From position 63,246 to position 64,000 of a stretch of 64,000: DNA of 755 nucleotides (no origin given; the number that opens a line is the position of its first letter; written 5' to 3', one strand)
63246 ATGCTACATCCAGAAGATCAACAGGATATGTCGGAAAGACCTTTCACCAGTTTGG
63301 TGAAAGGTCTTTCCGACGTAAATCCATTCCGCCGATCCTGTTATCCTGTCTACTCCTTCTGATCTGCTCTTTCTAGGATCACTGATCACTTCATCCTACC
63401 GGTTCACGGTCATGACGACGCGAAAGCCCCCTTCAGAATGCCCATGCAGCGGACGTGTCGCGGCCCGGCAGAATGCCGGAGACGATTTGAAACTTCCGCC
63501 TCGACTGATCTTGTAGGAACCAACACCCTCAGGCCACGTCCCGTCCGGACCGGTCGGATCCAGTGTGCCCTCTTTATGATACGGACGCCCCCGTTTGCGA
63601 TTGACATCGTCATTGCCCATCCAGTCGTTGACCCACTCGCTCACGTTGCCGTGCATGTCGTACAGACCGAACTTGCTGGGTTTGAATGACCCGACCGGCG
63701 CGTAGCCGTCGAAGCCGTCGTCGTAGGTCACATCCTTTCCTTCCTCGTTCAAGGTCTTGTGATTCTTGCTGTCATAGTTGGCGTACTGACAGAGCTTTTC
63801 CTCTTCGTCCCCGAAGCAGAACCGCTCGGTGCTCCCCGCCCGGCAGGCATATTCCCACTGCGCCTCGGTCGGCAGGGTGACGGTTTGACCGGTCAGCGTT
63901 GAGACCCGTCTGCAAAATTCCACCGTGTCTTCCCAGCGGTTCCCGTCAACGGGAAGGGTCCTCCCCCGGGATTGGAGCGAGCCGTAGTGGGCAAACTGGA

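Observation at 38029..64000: Co-directional array of secreted, catalytically non-canonical FGE-sulfatase-domain paralogs interleaved with glycosidases, with no sulfatase present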

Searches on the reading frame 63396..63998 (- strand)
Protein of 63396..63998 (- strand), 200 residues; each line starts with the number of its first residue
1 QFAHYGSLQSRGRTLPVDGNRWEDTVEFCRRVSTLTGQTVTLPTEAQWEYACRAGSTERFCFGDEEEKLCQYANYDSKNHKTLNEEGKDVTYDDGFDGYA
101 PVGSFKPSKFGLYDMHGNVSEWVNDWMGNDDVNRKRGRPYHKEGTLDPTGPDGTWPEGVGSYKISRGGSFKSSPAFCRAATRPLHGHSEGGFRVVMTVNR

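Call 4: search_protein_families(library=pfam, proteins=[window:63396-63998:-], max_evalue=0.01)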
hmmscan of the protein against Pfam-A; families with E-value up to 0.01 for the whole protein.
window:63396-63998:- (200 aa): 1 family
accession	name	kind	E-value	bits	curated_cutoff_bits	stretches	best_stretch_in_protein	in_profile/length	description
PF03781.23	FGE-sulfatase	-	2.9e-30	106.2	23.3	1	11-195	87-254/255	Sulfatase-modifying factor enzyme 1-like domain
